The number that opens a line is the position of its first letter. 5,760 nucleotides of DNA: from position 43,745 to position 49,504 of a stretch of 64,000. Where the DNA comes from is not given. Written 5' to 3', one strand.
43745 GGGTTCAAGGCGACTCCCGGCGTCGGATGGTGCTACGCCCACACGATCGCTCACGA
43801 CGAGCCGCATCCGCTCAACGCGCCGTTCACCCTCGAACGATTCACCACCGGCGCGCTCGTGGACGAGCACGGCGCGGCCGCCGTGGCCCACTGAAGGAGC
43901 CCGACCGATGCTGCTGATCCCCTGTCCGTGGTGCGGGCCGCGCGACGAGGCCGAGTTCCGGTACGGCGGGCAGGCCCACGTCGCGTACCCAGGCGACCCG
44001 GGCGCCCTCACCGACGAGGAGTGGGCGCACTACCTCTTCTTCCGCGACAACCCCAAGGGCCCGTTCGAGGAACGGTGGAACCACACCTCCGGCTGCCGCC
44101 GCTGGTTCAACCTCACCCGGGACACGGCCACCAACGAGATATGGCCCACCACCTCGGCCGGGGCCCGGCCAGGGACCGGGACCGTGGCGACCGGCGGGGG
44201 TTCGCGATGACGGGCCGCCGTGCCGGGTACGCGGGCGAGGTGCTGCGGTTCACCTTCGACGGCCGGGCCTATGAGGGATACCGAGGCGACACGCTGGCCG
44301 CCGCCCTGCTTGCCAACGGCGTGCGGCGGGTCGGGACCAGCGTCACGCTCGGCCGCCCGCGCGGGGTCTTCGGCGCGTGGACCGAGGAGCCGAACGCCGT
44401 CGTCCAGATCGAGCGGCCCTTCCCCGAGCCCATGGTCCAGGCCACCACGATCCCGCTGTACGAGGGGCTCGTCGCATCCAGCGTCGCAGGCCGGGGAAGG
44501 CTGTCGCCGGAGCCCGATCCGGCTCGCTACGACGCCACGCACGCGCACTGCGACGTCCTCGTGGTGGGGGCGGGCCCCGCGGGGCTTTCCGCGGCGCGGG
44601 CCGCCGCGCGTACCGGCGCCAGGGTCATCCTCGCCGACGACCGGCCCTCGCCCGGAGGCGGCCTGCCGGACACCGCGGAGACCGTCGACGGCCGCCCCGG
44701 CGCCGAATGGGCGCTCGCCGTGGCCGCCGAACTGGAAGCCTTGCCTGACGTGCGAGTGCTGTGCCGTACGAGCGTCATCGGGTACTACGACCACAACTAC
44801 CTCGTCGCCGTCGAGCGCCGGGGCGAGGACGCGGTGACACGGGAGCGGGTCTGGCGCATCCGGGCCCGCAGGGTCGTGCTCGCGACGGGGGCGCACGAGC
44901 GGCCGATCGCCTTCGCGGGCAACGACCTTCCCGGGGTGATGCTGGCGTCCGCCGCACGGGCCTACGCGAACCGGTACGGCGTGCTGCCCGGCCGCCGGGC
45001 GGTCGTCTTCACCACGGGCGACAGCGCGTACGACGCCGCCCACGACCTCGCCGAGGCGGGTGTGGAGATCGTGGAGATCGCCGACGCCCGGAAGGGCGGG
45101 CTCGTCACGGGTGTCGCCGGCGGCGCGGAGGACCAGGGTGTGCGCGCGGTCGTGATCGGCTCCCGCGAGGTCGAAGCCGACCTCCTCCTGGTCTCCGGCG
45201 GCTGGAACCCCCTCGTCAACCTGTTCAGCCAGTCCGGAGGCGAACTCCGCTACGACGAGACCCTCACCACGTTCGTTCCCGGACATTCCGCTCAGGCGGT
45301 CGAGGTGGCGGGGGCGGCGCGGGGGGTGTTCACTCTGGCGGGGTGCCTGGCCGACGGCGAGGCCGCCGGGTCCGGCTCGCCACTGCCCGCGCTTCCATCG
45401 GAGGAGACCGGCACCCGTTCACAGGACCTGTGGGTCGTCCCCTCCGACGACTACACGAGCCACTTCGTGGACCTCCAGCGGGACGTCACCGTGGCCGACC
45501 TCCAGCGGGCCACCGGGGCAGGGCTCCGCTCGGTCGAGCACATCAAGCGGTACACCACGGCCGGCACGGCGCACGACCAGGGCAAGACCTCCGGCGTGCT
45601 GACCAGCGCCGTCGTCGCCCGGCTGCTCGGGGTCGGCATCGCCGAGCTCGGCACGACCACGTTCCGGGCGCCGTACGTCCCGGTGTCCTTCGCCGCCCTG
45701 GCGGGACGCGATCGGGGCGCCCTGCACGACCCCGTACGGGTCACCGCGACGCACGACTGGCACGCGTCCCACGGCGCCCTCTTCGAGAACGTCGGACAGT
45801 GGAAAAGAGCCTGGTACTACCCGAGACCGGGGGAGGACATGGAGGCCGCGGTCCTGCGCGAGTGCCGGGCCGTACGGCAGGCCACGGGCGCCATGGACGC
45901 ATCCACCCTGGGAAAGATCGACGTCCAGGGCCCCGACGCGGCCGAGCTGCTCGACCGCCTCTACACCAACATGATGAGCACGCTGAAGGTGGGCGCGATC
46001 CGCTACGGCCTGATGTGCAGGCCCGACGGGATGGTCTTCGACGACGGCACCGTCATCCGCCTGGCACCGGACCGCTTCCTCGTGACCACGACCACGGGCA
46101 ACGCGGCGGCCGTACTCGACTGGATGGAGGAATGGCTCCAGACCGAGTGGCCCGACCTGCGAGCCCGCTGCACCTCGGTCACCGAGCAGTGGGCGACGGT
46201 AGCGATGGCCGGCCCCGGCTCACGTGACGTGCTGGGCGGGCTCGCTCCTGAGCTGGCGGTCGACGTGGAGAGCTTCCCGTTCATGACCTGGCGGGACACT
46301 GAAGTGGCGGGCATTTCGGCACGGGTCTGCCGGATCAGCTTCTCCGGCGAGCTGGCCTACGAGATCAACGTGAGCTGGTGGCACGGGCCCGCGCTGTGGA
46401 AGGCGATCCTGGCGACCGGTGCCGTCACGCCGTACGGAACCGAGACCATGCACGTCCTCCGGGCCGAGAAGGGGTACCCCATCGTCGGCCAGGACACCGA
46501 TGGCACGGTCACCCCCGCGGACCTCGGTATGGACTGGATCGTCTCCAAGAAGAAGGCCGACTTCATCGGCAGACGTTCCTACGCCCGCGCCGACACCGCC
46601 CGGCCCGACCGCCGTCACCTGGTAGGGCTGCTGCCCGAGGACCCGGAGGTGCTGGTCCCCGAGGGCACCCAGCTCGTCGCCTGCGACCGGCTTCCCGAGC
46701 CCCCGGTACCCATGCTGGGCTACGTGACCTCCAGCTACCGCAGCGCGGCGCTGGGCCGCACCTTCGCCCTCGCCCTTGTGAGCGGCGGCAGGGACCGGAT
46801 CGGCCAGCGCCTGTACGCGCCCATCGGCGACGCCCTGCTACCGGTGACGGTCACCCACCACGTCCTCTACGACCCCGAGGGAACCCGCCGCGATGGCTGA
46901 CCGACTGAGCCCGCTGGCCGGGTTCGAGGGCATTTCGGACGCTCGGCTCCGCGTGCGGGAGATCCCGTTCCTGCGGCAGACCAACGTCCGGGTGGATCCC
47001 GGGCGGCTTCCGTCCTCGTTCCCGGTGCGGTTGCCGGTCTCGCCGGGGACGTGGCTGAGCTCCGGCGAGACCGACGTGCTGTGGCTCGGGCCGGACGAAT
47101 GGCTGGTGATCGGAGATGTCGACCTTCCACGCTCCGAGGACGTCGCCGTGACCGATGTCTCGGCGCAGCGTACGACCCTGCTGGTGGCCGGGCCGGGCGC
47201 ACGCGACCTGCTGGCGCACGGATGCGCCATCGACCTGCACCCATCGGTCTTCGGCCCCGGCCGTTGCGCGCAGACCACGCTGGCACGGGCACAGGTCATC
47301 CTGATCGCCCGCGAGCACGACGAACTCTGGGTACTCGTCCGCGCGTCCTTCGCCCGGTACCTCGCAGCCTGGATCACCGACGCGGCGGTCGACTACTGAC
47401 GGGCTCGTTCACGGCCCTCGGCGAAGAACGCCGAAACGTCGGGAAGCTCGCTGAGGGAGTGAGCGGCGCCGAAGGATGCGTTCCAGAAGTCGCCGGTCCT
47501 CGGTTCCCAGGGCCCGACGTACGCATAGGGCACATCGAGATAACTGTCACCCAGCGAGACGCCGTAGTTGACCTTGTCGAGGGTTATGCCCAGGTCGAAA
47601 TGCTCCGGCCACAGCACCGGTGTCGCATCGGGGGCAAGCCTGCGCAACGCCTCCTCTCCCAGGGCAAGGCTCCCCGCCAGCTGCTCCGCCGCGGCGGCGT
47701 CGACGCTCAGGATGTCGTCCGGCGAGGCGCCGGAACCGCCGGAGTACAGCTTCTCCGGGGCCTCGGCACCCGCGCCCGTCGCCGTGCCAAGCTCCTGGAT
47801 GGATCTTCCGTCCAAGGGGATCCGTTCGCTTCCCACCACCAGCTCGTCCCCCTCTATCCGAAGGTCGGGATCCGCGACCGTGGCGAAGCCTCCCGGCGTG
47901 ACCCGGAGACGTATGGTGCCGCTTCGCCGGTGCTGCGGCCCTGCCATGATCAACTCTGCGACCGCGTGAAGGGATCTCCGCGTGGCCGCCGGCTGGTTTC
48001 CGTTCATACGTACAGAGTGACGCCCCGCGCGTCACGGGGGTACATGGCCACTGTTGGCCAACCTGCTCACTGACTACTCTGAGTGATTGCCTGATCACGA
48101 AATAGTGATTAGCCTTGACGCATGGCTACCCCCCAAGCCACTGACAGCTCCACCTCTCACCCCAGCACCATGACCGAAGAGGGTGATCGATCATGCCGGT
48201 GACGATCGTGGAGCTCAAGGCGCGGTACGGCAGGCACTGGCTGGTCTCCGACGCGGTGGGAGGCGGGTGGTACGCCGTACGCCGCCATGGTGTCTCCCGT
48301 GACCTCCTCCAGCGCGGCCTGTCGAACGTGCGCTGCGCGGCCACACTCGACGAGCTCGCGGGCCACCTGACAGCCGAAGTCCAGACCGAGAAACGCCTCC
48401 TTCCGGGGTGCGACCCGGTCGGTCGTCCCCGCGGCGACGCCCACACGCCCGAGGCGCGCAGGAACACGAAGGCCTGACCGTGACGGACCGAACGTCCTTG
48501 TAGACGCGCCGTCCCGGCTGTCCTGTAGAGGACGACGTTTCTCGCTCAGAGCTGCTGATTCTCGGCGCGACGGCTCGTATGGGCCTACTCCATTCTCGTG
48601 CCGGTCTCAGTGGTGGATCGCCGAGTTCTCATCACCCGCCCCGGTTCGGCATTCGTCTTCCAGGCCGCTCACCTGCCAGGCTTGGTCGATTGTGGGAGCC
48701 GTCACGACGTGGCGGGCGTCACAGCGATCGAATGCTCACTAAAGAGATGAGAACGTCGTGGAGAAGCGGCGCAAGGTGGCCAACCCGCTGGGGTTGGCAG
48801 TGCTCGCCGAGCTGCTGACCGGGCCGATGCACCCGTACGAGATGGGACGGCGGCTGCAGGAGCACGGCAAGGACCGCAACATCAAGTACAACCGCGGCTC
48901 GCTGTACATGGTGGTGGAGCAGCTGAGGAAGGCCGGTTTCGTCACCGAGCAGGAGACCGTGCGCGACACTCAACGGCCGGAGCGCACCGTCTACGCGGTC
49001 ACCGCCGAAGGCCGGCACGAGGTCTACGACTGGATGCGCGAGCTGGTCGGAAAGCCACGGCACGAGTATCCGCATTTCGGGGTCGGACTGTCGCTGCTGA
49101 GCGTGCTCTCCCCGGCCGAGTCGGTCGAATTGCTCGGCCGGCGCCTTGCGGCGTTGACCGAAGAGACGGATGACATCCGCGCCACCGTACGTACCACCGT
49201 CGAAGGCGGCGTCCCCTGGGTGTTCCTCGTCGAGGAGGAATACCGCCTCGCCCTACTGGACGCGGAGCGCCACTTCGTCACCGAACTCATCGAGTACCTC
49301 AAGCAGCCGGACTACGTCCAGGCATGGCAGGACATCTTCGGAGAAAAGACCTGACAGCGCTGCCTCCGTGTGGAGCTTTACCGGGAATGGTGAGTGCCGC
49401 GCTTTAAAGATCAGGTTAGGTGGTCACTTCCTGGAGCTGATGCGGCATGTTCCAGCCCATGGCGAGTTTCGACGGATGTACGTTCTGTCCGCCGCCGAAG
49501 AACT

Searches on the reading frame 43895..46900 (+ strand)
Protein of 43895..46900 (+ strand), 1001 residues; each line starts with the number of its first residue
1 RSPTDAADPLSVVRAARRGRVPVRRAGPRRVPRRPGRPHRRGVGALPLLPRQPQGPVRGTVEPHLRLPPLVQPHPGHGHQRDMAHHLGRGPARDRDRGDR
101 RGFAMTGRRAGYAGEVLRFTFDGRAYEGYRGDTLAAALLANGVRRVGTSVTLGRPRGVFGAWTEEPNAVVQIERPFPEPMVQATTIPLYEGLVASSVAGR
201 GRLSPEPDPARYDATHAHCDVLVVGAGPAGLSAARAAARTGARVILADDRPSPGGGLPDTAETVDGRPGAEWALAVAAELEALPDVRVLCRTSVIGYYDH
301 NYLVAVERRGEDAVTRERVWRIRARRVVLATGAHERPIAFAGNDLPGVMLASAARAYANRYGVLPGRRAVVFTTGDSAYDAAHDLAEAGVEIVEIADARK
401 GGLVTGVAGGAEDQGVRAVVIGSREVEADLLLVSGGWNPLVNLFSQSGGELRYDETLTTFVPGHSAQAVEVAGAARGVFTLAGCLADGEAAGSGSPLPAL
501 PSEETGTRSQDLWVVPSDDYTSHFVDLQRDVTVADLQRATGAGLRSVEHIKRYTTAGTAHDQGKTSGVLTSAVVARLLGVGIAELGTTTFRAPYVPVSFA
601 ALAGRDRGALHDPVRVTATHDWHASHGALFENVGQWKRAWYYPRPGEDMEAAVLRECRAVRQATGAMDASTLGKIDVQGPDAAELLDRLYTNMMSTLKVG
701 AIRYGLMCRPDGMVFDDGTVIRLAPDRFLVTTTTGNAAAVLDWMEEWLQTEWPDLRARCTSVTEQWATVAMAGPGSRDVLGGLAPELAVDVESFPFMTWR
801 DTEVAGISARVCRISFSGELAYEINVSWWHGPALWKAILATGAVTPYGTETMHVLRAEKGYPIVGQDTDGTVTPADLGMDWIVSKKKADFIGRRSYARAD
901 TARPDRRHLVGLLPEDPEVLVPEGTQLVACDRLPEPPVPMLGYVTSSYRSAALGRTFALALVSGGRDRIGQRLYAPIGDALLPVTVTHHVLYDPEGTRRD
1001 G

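Call 57: search_protein_families(library=pfam, proteins=[window:43895-46900:+], max_evalue=0.01)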
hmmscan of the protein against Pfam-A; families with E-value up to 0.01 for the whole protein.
window:43895-46900:+ (1001 aa): 16 families
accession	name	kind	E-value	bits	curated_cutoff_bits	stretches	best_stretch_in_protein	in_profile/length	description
PF01571.26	GCV_T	-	6.3e-68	229.2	25.6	1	620-881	2-254/255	Aminomethyltransferase folate-binding domain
PF17806.6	SO_alpha_A3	-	3.4e-33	114.2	23.1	1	522-605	3-87/87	Sarcosine oxidase A3 domain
PF13510.11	Fer2_4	-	2.9e-21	75.7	22.8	1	116-196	3-79/82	2Fe-2S iron-sulfur cluster binding domain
PF08669.17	GCV_T_C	-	1.8e-14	53.8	25.9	1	907-993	1-80/80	Glycine cleavage T-protein C-terminal barrel domain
PF07992.20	Pyr_redox_2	-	2.8e-14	53.7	26.1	1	220-399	2-174/291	Pyridine nucleotide-disulphide oxidoreductase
PF12831.13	FAD_oxidored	-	2e-08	34.4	27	1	220-257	1-38/416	FAD dependent oxidoreductase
PF13738.12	Pyr_redox_3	-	4.4e-07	29.9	30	1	320-393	121-191/305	Pyridine nucleotide-disulphide oxidoreductase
PF13450.12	NAD_binding_8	-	4.6e-07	30.5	21.9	1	223-258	1-36/68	NAD(P)-binding Rossmann-like domain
PF00890.30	FAD_binding_2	-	6.2e-07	29.4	20.4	1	220-253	1-34/414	FAD binding domain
PF01946.23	Thi4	-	1.5e-06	28.1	26.2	1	216-257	15-57/235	Thi4 family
PF01134.28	GIDA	-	2.8e-05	23.8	22.1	1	220-247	1-28/391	Glucose inhibited division protein A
PF03486.20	HI0933_like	-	3.7e-05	23.7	50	1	220-254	2-36/244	HI0933-like protein Rossmann domain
PF01262.27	AlaDh_PNT_C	-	8.6e-05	22.5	23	1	218-252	28-62/214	Alanine dehydrogenase/PNT, C-terminal domain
PF01494.25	FAD_binding_3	-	0.00023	21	22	1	219-249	2-32/349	FAD binding domain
PF01266.30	DAO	-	0.0048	16.9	27.9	0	220-421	1-200/353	FAD dependent oxidoreductase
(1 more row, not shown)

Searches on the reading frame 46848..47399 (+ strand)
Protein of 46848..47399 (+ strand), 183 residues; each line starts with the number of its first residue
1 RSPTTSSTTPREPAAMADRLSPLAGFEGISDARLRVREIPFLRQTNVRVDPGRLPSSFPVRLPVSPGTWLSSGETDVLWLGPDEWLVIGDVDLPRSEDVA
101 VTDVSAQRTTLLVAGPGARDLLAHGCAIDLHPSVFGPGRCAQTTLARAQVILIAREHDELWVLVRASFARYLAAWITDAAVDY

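Call 57: search_protein_families(library=pfam, proteins=[window:46848-47399:+], max_evalue=0.01)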
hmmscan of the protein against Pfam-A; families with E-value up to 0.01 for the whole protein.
window:46848-47399:+ (183 aa): 2 families
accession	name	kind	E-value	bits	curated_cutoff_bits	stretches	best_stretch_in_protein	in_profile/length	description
PF04268.17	SoxG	-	2.1e-16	60.9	21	1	60-181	19-151/152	Sarcosine oxidase, gamma subunit family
PF01571.26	GCV_T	-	0.0013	18.4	25.6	1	98-155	128-183/255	Aminomethyltransferase folate-binding domain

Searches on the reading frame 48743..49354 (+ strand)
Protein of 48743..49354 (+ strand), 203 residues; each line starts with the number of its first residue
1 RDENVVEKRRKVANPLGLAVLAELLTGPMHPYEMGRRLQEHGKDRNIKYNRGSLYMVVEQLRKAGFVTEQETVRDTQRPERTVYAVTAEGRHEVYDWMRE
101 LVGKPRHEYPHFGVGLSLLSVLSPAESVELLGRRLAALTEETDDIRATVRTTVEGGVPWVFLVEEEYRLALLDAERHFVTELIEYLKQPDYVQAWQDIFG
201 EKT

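Call 57: search_protein_families(library=pfam, proteins=[window:48743-49354:+], max_evalue=0.01)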
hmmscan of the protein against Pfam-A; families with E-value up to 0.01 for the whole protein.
window:48743-49354:+ (203 aa): 2 families
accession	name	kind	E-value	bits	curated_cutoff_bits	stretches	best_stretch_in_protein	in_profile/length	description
PF03551.20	PadR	-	1.6e-11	44.4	27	1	20-94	1-73/75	Transcriptional regulator PadR-like family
PF13601.12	HTH_34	-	0.0013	19.3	27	1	47-101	24-76/80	Winged helix DNA-binding domain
